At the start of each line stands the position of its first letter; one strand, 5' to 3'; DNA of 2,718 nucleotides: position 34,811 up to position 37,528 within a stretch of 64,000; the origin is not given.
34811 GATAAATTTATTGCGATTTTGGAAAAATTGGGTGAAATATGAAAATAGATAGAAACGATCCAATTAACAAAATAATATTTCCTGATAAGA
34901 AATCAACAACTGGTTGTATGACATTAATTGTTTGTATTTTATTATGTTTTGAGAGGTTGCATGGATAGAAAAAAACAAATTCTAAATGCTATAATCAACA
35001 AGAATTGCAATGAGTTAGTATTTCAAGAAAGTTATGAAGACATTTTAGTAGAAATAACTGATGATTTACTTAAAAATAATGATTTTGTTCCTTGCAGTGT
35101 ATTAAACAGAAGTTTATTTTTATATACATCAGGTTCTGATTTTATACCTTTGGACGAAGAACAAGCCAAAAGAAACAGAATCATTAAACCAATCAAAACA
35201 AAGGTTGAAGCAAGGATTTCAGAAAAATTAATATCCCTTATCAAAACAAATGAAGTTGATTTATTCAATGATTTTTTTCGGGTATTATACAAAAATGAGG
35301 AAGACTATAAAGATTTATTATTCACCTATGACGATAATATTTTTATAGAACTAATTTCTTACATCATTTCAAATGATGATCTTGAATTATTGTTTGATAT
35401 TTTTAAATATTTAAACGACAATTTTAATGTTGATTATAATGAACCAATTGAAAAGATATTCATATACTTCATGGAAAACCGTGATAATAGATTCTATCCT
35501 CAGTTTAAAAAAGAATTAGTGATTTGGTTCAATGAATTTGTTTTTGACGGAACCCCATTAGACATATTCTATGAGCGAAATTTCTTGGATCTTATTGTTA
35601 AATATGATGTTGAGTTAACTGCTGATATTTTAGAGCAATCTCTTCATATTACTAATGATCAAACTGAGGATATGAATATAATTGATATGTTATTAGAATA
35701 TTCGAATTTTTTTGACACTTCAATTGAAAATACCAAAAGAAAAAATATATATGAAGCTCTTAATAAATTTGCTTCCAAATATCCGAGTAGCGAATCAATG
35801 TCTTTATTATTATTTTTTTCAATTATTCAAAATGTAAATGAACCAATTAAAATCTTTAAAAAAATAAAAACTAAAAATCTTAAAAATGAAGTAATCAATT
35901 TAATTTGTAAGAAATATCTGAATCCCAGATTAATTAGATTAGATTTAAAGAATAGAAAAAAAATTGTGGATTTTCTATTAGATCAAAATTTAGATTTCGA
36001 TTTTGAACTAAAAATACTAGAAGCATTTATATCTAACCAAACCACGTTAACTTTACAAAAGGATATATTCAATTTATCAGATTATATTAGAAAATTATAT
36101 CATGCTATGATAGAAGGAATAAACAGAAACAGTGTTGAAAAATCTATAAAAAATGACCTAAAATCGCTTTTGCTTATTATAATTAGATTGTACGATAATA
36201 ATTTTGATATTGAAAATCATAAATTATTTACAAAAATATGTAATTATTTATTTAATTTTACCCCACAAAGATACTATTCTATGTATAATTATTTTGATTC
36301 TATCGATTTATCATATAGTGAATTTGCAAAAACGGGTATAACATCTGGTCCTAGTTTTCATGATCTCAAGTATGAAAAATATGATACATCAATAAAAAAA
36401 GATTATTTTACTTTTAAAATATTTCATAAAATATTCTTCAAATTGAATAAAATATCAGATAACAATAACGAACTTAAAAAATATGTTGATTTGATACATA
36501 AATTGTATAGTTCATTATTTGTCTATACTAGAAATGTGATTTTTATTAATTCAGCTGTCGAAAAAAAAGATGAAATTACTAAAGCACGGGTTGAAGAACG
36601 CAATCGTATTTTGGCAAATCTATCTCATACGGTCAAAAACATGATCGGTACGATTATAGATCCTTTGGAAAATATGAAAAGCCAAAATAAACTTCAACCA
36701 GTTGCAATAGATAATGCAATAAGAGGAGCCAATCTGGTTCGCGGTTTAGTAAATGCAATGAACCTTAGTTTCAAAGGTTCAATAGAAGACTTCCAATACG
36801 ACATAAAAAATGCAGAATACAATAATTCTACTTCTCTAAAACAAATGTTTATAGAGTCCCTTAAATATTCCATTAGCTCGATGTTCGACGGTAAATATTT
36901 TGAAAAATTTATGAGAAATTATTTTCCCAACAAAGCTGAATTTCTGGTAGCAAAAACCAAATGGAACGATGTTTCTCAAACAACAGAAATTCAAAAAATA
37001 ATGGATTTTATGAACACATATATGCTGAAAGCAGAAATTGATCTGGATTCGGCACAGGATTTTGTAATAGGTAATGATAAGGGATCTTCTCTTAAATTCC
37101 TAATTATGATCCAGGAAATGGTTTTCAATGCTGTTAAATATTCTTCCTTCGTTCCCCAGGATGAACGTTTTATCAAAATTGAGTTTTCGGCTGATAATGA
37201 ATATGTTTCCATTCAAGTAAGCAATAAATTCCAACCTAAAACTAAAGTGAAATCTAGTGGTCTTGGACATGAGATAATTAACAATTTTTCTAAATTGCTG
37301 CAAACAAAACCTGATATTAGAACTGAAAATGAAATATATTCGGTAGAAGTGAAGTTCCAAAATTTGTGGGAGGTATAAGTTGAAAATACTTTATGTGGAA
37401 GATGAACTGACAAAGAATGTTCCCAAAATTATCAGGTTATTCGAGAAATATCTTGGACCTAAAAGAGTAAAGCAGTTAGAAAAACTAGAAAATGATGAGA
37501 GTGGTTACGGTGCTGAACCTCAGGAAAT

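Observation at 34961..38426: Cytoplasmic kinase with a huge unassigned N-terminal domain, paired with a REC protein carrying a non-DNA-binding C-terminus (Detocs-like logic with a different effector)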

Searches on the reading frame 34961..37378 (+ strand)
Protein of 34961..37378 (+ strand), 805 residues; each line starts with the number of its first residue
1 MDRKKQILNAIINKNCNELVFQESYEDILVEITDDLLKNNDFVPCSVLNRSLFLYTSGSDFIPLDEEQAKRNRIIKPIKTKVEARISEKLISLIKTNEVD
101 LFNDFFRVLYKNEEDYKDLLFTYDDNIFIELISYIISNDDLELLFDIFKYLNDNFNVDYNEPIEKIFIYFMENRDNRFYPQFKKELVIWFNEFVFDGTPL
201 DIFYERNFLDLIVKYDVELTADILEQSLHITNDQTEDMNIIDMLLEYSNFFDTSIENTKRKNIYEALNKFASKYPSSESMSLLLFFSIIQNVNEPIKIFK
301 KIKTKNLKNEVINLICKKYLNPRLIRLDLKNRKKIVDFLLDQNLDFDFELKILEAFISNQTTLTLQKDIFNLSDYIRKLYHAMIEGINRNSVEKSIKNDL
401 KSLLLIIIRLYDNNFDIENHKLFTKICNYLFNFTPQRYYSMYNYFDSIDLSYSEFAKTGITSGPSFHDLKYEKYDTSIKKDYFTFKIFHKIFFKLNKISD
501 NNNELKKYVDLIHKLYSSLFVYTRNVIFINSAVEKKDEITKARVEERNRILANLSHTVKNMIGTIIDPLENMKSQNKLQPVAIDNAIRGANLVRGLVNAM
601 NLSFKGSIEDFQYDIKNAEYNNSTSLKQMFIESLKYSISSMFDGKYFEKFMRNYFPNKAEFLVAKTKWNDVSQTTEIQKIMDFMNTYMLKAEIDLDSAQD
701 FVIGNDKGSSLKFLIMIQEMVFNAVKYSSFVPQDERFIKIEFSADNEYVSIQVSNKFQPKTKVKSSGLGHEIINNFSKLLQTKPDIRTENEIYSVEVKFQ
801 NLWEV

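Call 3: search_protein_families(library=pfam, proteins=[window:34961-37378:+], max_evalue=1)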
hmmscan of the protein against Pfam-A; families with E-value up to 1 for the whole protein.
window:34961-37378:+ (805 aa): 3 families
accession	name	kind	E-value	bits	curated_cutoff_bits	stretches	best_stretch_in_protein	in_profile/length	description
PF14501.12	HATPase_c_5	-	0.069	13.5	22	1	713-791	6-93/102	GHKL domain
PF01734.28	Patatin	-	0.11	13.2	27.7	0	597-658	43-106/191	Patatin-like phospholipase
PF02518.31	HATPase_c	-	0.22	12.4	26.4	1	714-756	7-47/111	Histidine kinase-, DNA gyrase B-, and HSP90-like ATPase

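Call 4: search_protein_families(library=padloc, proteins=[window:34961-37378:+], max_evalue=1)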
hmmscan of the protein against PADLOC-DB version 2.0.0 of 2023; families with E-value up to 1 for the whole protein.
window:34961-37378:+ (805 aa): 0 families

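Call 5: find_homologous_proteins(query=window:34961-37378:+, max_evalue=0.001)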
Query window:34961-37378:+ (805 aa): 4 proteins with E <= 0.001 among 8000 candidates.
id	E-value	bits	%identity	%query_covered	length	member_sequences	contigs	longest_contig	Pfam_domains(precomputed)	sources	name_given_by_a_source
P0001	0.0e+0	1743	100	100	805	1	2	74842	-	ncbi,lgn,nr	ncbi:MAG: hypothetical protein K9N09_02570 [Candidatus Cloacimonetes bacterium]|nr:hypothetical prot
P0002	6.0e-268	909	56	100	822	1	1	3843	-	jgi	-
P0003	4.3e-225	768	50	100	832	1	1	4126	-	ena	-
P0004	2.6e-194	666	45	100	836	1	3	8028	-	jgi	-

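Call 93: search_protein_families(library=ncbifam, proteins=[window:34961-37378:+], max_evalue=0.1)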
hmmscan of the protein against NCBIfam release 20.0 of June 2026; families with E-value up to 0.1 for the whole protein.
window:34961-37378:+ (805 aa): 1 family
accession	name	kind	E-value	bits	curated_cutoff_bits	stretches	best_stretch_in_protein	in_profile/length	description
NF040831.1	sulfhyd_ShyD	equivalog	0.09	12.4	460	0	347-402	48-103/240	NAD(P)-dependent hydrogenase/sulfhydrogenase 2 subunit delta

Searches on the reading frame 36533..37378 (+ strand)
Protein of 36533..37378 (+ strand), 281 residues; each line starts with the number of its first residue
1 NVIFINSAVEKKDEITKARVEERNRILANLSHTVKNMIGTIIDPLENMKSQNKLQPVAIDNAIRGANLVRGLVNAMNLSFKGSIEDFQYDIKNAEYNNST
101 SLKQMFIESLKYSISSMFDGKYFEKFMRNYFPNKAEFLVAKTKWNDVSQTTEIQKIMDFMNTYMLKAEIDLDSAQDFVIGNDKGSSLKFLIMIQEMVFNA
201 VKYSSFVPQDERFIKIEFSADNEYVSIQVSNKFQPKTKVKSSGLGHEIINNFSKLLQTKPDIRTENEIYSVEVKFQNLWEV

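Call 19: find_homologous_proteins(query=window:36533-37378:+, max_evalue=0.001)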
Query window:36533-37378:+ (281 aa): 22 proteins with E <= 0.001 among 381 candidates.
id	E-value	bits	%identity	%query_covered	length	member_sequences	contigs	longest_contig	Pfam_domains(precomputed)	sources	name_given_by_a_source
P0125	9.0e-137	473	82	95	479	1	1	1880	-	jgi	jgi:tetratricopeptide (TPR) repeat protein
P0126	6.5e-122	424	72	96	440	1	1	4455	-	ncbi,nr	ncbi:MAG: hypothetical protein P9L97_09410 [Candidatus Tenebribacter davisii]|nr:hypothetical protei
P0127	5.0e-116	405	69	97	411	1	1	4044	-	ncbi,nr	ncbi:MAG: hypothetical protein P9L97_00825 [Candidatus Tenebribacter davisii]|nr:hypothetical protei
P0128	3.4e-94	333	56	96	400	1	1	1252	-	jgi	jgi:signal transduction histidine kinase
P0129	9.7e-91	322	52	96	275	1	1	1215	-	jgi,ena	-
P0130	2.3e-88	314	51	96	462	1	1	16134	PF13431.13,PF13414.13,PF00515.35,PF13181.13,PF07719.24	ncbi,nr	ncbi:MAG: tetratricopeptide repeat protein [Candidatus Cloacimonadota bacterium]|nr:tetratricopeptid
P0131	2.3e-88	314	52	96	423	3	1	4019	-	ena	-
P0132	5.9e-88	313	60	87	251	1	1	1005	-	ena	-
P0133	4.2e-87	310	50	94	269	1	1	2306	-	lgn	-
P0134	7.5e-87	309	51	96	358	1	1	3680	-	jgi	jgi:two-component sensor histidine kinase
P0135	4.7e-86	306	49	95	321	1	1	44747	-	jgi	jgi:signal transduction histidine kinase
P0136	1.0e-84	302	50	96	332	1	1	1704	-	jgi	jgi:hypothetical protein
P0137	8.1e-84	299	50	96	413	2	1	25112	-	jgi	-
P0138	1.4e-82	295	50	96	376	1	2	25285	-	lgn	-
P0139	2.6e-82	294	49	96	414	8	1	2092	-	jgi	jgi:two-component sensor histidine kinase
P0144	2.4e-61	225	44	93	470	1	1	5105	PF02518.32,PF00512.32,PF14501.13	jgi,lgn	-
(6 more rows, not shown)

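Call 24: search_solved_structures(query=A2, max_evalue=1, show_alignments=3)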
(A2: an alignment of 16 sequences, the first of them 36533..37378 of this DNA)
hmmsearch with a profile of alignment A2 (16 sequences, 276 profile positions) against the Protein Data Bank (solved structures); distinct sequences matched with E-value up to 1: 1.
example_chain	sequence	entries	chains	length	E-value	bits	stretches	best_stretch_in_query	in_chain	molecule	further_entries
4mt8_A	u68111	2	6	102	0.57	12.6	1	4-67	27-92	Ethylene response sensor 1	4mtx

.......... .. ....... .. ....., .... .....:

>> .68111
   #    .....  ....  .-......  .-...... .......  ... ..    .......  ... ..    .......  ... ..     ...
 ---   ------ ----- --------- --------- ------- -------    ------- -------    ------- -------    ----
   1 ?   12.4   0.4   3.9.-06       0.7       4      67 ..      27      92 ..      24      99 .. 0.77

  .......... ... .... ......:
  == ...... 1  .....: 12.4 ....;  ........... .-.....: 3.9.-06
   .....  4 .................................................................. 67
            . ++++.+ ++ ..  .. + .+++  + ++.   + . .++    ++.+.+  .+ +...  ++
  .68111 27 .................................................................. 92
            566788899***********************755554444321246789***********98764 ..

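Call 25: search_protein_families(library=pfam, alignment_id=A2, max_evalue=0.1)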
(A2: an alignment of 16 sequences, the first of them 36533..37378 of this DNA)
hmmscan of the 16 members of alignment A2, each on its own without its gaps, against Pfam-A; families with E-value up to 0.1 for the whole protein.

A. member 1, window:36533-37378:+ (281 aa): 2 families
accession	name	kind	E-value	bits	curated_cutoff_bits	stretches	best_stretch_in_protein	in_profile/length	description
PF14501.12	HATPase_c_5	-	0.0049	17.2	22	1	189-270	6-96/102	GHKL domain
PF02518.31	HATPase_c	-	0.026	15.4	26.4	0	190-254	7-85/111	Histidine kinase-, DNA gyrase B-, and HSP90-like ATPase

B. families by the number of members that match (of 16 scanned): 12 families
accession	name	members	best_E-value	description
PF00512.31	HisKA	14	8.2e-06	His Kinase A (phospho-acceptor) domain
PF14501.12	HATPase_c_5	12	1.8e-06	GHKL domain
PF02518.31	HATPase_c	5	2.5e-06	Histidine kinase-, DNA gyrase B-, and HSP90-like ATPase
PF03623.18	Focal_AT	2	0.0065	Focal adhesion targeting region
PF13581.12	HATPase_c_2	2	0.018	Histidine kinase-like ATPase domain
PF06888.18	Put_Phosphatase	1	0.024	Putative Phosphatase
PF17111.11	PigL_N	1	0.03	Pigment biosynthesis cluster protein PigL N-terminal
PF17462.7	DUF5424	1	0.036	Family of unknown function (DUF5424)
PF20921.3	DUF1846_C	1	0.052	Domain of unknown function DUF1846, C-terminal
PF22600.2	MTPAP-like_central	1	0.086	Poly(A) RNA polymerase, mitochondrial-like, central palm domain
PF17153.9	CHASE9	1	0.088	Periplasmic sensor domain, extracellular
PF16763.10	Spidroin_N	1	0.099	Major ampullate spidroin 1, spider silk protein 1, N-term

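Call 30: search_protein_families(library=padloc, alignment_id=A2, max_evalue=1)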
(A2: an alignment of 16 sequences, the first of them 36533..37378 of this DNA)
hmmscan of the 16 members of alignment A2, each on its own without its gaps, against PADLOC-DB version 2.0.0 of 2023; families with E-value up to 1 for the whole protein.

A. member 1, window:36533-37378:+ (281 aa): 0 families

B. families by the number of members that match (of 16 scanned): 1 family
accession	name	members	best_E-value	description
PDLC00319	PtuB1|PtuB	1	0.0052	Unknown function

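Call 103: search_protein_families(library=padloc, proteins=[P0144], max_evalue=1)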
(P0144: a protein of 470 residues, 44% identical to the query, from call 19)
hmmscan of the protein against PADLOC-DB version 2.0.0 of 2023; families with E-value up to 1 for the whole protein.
P0144 (470 aa): 1 family
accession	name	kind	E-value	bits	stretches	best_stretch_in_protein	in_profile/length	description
PDLC00319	PtuB1|PtuB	-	0.013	13.1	1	214-297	220-304/310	Unknown function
